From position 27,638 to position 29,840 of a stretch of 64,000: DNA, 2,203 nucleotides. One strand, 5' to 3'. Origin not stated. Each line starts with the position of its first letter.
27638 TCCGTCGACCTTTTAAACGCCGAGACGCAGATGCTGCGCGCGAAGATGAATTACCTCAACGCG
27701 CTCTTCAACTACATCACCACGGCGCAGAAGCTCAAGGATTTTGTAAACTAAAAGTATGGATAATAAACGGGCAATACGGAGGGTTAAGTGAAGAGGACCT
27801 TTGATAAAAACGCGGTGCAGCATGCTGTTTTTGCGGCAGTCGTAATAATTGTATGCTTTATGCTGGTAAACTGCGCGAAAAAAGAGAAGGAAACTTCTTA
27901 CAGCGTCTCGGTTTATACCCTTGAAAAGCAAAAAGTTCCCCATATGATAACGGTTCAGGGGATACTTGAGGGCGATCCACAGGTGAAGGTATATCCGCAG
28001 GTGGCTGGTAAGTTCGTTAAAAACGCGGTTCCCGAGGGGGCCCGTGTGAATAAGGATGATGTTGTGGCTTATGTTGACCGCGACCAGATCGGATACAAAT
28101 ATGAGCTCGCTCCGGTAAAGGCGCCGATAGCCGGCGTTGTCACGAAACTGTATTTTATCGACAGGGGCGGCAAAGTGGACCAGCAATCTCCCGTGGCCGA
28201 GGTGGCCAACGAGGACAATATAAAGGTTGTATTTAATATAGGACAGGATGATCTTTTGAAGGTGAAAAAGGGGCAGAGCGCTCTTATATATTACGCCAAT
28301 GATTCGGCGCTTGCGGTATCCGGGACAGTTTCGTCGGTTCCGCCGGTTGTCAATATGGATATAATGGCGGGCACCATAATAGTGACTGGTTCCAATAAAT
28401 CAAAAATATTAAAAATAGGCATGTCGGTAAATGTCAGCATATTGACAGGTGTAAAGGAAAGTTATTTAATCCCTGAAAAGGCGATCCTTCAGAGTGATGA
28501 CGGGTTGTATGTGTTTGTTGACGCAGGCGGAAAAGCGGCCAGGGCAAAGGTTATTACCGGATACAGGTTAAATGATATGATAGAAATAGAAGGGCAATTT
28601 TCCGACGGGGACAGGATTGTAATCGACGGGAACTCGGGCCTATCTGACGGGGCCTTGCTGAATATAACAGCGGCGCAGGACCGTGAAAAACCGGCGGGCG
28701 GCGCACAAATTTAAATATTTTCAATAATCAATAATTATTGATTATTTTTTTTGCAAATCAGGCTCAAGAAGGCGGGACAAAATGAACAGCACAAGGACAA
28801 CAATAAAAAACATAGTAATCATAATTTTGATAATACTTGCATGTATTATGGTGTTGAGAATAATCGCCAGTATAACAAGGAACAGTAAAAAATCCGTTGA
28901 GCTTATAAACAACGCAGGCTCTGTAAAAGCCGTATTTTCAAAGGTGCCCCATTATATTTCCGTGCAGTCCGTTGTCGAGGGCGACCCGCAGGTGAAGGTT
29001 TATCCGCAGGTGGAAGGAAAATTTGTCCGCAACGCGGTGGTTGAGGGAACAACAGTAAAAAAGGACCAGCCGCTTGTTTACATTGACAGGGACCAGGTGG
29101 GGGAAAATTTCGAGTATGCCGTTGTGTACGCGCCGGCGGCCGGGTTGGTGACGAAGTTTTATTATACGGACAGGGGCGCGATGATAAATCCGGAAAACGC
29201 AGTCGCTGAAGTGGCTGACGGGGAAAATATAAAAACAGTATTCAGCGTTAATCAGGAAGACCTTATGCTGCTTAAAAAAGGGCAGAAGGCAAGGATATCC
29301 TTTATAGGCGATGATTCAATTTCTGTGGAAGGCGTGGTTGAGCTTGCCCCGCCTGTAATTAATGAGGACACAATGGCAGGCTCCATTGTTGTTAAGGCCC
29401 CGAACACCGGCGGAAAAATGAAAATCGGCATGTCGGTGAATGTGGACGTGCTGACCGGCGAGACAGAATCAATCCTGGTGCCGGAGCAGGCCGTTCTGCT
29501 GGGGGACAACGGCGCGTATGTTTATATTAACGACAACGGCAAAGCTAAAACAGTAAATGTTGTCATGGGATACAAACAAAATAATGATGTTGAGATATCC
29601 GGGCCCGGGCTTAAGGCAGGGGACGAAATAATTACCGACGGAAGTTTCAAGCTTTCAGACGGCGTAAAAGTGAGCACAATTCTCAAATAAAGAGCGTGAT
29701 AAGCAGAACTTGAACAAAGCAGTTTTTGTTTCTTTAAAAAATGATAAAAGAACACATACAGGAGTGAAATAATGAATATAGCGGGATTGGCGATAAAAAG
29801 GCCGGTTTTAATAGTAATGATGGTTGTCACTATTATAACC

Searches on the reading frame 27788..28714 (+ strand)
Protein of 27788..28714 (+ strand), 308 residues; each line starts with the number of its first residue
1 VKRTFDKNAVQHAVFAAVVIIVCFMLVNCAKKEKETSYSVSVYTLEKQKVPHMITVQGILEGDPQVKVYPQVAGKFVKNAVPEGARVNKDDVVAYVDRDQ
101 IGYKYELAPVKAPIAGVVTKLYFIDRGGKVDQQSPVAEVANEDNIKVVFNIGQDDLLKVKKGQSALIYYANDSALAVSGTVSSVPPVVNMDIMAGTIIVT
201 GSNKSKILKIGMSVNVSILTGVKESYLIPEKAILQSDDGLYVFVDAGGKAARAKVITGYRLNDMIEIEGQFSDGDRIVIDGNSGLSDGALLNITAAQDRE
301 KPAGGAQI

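Call 83: search_protein_families(library=ncbifam, proteins=[window:27788-28714:+], max_evalue=0.00001)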
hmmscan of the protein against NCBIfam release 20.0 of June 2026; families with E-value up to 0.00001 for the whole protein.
window:27788-28714:+ (308 aa): 12 families
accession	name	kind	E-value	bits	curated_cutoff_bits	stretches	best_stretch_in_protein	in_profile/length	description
TIGR01730.1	RND_mfp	subfamily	4.4e-36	124.5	94.9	2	109-289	136-317/322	efflux RND transporter periplasmic adaptor subunit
TIGR00999.1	8a0102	subfamily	1.5e-25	89.8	319.3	1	104-281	89-266/271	CzcB/NccB family metal efflux transporter periplasmic adaptor subunit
NF045680.1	DiMtlExpIhpB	equivalog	1.1e-14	54.2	450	1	41-278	72-307/326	divalent metal ion exporter adaptor subunit IhpB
NF008589.1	PRK11556.1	equivalog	1.8e-10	40.3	391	1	108-297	193-391/392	MdtA/MuxA family multidrug efflux RND transporter periplasmic adaptor subunit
NF033138.2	RND-peri-MexC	equivalog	1.1e-08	34.7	625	1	107-293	171-371/375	MexC family multidrug efflux RND transporter periplasmic adaptor subunit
NF008606.0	PRK11578.1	equivalog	1.2e-08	34.5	342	0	108-280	184-363/371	macrolide transporter subunit MacA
TIGR02971.1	heterocyst_DevB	subfamily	2.4e-08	33.7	129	1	105-189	202-283/327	ABC exporter membrane fusion protein, DevB family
NF007785.0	PRK10476.1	equivalog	1.2e-06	27.6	376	0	104-185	205-285/347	multidrug transporter subunit MdtN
NF007303.0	PRK09783.1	subfamily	3.2e-06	25.8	390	1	110-299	217-404/414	copper/silver efflux system membrane fusion protein CusB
NF000272.2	OqxA_adapt_sub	exception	3.9e-06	26.1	835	0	224-282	308-367/391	multidrug efflux RND transporter periplasmic adaptor subunit OqxA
TIGR00998.1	8a0101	subfamily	5.8e-06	25.5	390.8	0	106-183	203-280/334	EmrA/EmrK family multidrug efflux transporter periplasmic adaptor subunit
NF045904.1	RND-peri-MexE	equivalog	6.2e-06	25.3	714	0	3-98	3-96/390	multidrug efflux RND transporter periplasmic adaptor subunit MexE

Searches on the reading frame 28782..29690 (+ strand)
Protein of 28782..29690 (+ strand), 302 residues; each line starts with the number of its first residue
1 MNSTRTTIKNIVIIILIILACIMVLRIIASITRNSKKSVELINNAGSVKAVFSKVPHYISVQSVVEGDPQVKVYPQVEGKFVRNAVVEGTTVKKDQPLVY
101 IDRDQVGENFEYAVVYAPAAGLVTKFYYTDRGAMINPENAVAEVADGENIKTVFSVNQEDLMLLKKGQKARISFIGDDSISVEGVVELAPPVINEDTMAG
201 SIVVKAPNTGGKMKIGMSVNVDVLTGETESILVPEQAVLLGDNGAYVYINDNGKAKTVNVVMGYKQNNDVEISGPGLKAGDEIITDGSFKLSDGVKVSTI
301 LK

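Call 83: search_protein_families(library=ncbifam, proteins=[window:28782-29690:+], max_evalue=0.00001)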
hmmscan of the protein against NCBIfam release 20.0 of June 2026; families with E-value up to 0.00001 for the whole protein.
window:28782-29690:+ (302 aa): 11 families
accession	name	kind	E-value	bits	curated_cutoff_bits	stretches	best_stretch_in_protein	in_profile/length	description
TIGR01730.1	RND_mfp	subfamily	6.2e-39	133.8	94.9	1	107-298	129-320/322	efflux RND transporter periplasmic adaptor subunit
TIGR00999.1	8a0102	subfamily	2.8e-23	82.4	319.3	1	111-291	89-270/271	CzcB/NccB family metal efflux transporter periplasmic adaptor subunit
NF008589.1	PRK11556.1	equivalog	5.6e-12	45.3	391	1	111-299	191-387/392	MdtA/MuxA family multidrug efflux RND transporter periplasmic adaptor subunit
NF008606.0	PRK11578.1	equivalog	6.2e-12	45.3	342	1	108-285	179-362/371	macrolide transporter subunit MacA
NF045680.1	DiMtlExpIhpB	equivalog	4.5e-09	35.8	450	1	72-289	100-312/326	divalent metal ion exporter adaptor subunit IhpB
NF033138.2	RND-peri-MexC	equivalog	1.2e-07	31.2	625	1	188-298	256-370/375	MexC family multidrug efflux RND transporter periplasmic adaptor subunit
NF000272.2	OqxA_adapt_sub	exception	1.4e-06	27.6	835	0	213-290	291-369/391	multidrug efflux RND transporter periplasmic adaptor subunit OqxA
NF011604.1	PRK15030.1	equivalog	3.4e-06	26.3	765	1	163-298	235-374/397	multidrug efflux RND transporter periplasmic adaptor subunit AcrA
NF033834.1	RND_adapt_MexA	exception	4e-06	26.2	750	0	179-299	238-360/373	multidrug efflux RND transporter periplasmic adaptor subunit MexA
TIGR02971.1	heterocyst_DevB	subfamily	5.5e-06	26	129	0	108-173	200-263/327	ABC exporter membrane fusion protein, DevB family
NF007132.1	PRK09578.1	equivalog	7.6e-06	24.9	512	0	227-299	303-375/396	MexX/AxyX family multidrug efflux RND transporter periplasmic adaptor subunit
